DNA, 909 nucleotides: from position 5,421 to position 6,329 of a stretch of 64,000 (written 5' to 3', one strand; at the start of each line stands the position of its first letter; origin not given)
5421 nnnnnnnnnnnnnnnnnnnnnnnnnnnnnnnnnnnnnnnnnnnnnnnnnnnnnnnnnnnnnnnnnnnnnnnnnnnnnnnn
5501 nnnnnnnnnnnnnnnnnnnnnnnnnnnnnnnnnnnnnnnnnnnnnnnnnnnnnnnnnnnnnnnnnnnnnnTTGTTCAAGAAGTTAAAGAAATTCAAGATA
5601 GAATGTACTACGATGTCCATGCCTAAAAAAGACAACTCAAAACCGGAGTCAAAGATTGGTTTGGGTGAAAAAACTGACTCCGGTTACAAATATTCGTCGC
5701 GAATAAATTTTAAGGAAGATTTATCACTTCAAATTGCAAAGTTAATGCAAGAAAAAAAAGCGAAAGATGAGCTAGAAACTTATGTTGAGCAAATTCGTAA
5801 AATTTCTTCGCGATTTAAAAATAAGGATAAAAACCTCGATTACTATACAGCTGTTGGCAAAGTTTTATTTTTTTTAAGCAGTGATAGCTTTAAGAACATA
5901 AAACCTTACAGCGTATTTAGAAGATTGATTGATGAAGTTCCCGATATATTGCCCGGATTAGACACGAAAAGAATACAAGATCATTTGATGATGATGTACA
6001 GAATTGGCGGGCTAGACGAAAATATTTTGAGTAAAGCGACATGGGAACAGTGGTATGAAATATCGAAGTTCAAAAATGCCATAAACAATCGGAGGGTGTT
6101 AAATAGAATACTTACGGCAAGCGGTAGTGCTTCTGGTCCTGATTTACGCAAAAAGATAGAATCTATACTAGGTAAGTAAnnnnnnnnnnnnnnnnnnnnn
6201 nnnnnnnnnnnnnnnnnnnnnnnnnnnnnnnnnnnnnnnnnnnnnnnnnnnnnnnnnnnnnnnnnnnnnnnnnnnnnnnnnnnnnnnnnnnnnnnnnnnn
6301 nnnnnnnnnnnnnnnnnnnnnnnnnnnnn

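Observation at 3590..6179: Candidate novel defence cassette: MORC-like GHKL ATPase with a coupled unknown partner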

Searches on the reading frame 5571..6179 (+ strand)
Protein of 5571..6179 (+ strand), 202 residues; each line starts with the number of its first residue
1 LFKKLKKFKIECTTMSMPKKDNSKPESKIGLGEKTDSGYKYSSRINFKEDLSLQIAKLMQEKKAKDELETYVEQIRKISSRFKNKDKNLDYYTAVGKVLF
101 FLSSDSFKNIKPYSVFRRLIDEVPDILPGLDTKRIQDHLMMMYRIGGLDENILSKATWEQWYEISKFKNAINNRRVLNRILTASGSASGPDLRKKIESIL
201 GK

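Call 3: search_protein_families(library=pfam, proteins=[window:5571-6179:+], max_evalue=1)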
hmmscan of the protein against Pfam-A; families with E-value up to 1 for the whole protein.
window:5571-6179:+ (202 aa): 2 families
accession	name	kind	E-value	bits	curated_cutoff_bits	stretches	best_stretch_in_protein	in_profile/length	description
PF04791.21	LMBR1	-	0.23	10.7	31.9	1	51-92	203-245/510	LMBR1-like membrane protein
PF13456.12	RVT_3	-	0.25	11.7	21.6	1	44-84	62-102/123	Reverse transcriptase-like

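Call 4: search_protein_families(library=padloc, proteins=[window:5571-6179:+], max_evalue=1)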
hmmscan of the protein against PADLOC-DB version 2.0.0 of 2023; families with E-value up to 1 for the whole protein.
window:5571-6179:+ (202 aa): 0 families

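Call 5: search_protein_families(library=ncbifam, proteins=[window:5571-6179:+], max_evalue=1)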
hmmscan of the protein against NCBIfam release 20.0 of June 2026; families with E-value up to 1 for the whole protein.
window:5571-6179:+ (202 aa): 1 family
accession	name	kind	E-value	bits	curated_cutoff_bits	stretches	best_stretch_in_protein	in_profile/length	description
NF004042.0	PRK05550.1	equivalog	0.11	11.6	330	1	35-97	220-281/293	bifunctional methionine sulfoxide reductase B/A protein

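Call 20: find_homologous_proteins(query=window:5613-6179:+, max_evalue=0.001)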
Query window:5613-6179:+ (188 aa): 54 proteins with E <= 0.001 among 141 candidates.
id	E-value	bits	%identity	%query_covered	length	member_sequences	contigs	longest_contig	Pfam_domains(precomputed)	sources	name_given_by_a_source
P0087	1.6e-116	404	100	100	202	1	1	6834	-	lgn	-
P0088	1.9e-115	401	100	99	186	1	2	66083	-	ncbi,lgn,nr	ncbi:hypothetical protein HYS79_02220 [Patescibacteria group bacterium]|nr:hypothetical protein [Pat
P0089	1.4e-102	359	88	100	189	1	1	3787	-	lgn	-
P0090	1.7e-102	359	90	100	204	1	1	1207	-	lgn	-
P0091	2.0e-102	358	88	100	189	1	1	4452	-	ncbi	-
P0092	5.1e-101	354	86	100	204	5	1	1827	-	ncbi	-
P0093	5.8e-101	354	88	100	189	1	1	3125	-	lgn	-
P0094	1.6e-100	352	85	100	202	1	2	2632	-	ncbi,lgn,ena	-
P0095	3.1e-99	348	88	100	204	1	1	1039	-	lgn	-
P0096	2.1e-98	345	85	100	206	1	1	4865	-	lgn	-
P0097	1.3e-97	343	84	100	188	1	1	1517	-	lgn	-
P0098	7.5e-97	340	81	100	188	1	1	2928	-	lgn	-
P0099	3.1e-93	328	84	96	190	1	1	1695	-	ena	-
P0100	1.9e-90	319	81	98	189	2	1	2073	-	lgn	-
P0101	3.1e-90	319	79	100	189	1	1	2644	-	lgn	-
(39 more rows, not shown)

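Call 38: search_protein_families(library=pfam, alignment_id=A2, max_evalue=0.1)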
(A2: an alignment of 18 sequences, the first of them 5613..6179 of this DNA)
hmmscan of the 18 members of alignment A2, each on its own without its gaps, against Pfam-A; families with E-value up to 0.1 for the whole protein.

A. member 1, window:5613-6179:+ (188 aa): 0 families

B. families by the number of members that match (of 18 scanned): 18 families
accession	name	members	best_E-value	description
PF20651.3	EXOC6_Sec15_N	2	0.011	Exocyst complex component EXOC6/Sec15, N-terminal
PF19903.4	DUF6376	2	0.019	Family of unknown function (DUF6376)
PF04791.21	LMBR1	2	0.037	LMBR1-like membrane protein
PF07316.16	DUF1463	1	0.007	Protein of unknown function (DUF1463)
PF07631.16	PSD4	1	0.015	Protein of unknown function (DUF1592)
PF14780.11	NEPRO_N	1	0.019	Nucleolus and neural progenitor protein, N-terminal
PF00298.24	Ribosomal_L11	1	0.021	Ribosomal protein L11, RNA binding domain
PF20512.3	PMI_typeI_hel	1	0.027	Phosphomannose isomerase type I, helical insertion domain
PF10637.15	Ofd1_CTDD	1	0.029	Oxoglutarate and iron-dependent oxygenase degradation C-term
PF20573.4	DUF6782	1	0.032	Putative metallopeptidase family (DUF6782)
PF16523.10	betaPIX_CC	1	0.041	betaPIX coiled coil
PF05859.17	Mis12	1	0.046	Mis12 protein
PF05184.20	SapB_1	1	0.048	Saposin-like type B, region 1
PF23153.1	Aip3p_Bud6_N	1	0.064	Aip3p/Bud6 N-terminal domain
PF15219.11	TEX12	1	0.067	Testis-expressed 12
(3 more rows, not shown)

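Call 44: predict_structure(alignment_id=A2)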
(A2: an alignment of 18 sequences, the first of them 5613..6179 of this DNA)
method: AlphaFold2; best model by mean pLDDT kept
length: 188 residues; sequences in the alignment: 18
mean_pLDDT: 85.0   pTM: 0.78
mean pLDDT of the five models: 85.0, 81.8, 81.4, 81.0, 80.0
residues with pLDDT >= 90: 109; 70-90: 48; 50-70: 20; < 50: 11
segments of 3 or more residues with pLDDT < 50: 1-11
pLDDT, mean of each block of 10 residues (from residue 1): 42 62 68 72 85 94 94 94 94 87 92 91 94 91 94 88 93 91 90
secondary structure, 60 per line:
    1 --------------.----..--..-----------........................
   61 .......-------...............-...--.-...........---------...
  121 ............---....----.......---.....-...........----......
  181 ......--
elements in order: H37-67 H75-89 H98-108 H118-132 H136-139 H144-150 H154-158 H160-170 H175-186

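Call 64: search_solved_structures(query=A2, max_evalue=10, show_alignments=2)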
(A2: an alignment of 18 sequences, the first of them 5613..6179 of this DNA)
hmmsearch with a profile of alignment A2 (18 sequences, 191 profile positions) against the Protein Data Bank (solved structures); distinct sequences matched with E-value up to 10: 7.
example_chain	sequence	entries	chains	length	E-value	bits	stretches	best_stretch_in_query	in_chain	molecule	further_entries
3jwg_A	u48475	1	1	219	0.098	15.4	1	46-124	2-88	Methyltransferase type 12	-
3jwi_A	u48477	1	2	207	0.22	14.3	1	48-124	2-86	Methyltransferase type 12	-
5vgz_E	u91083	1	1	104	0.38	13.5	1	43-94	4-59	26S proteasome regulatory subunit 10B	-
2lch_A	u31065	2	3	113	0.55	13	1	49-131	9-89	Protein OR38 | computationally designed four-helix bundle protein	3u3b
6r3e_A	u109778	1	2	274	0.65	12.8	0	135-163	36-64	DNA (cytosine-5)-methyltransferase 3B,DNA (cytosine-5)-methyltransferase 3B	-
1f80_A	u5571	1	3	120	0.89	12.3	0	117-153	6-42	HOLO-(ACYL CARRIER PROTEIN) SYNTHASE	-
5cwj_A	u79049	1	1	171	9.7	8.9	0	159-188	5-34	Designed helical repeat protein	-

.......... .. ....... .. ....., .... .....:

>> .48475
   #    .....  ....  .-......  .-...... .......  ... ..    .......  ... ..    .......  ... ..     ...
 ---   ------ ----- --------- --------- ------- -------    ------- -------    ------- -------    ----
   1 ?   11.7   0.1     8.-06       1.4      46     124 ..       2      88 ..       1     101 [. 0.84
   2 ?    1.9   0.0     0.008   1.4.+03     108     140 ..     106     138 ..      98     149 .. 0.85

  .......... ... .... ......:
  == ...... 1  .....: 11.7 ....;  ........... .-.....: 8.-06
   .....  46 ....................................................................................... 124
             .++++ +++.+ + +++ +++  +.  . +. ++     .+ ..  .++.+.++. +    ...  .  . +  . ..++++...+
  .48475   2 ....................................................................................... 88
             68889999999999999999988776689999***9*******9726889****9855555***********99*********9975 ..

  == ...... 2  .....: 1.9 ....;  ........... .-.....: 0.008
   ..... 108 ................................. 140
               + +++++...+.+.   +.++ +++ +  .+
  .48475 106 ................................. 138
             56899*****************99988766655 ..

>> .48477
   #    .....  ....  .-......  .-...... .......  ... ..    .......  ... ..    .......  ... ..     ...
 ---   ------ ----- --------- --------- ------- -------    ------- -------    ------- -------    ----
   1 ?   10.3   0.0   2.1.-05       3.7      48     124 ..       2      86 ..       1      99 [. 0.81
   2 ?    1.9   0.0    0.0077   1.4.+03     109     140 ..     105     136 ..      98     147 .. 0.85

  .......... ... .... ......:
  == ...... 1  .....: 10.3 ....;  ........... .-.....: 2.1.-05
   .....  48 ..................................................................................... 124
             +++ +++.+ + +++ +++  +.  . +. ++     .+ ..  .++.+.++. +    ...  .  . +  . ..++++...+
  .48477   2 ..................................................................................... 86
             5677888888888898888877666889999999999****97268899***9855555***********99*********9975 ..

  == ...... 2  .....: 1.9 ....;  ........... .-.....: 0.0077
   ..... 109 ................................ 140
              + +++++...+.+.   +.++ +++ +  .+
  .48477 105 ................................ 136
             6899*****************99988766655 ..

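Call 69: search_protein_representatives(alignment_id=A2)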
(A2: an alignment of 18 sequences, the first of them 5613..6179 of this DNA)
Query: 18 sequences, 191 profile positions. Proteins with E-value up to 0.001 (for the whole library): 33; up to 1e-10: 29; up to 1e-30: 13. The best 33 are listed.
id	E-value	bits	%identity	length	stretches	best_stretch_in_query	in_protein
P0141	1.2e-56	207.6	-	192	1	8-190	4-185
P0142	5.4e-56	205.5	-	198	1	10-190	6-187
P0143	3.6e-54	199.6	-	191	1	7-186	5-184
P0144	6.9e-50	185.6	-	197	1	6-189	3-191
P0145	2.2e-49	183.9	-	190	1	2-188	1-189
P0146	1.2e-46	175.0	-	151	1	46-189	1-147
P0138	1.0e-44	168.7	-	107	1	89-189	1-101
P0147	1.0e-37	145.9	-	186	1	10-190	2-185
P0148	8.3e-36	139.7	-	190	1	13-188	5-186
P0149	1.7e-33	132.1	-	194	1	12-188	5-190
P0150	2.0e-33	131.9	-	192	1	2-174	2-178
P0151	1.3e-32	129.3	-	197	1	12-188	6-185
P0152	1.6e-31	125.7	-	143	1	60-190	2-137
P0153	4.9e-30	120.9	-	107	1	82-188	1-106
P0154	3.2e-29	118.2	-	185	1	12-190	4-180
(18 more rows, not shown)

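Call 94: search_protein_families(library=phrogs, proteins=[window:5613-6176:+], max_evalue=0.01)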
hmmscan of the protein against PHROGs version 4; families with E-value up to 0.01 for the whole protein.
window:5613-6176:+ (188 aa): 0 families
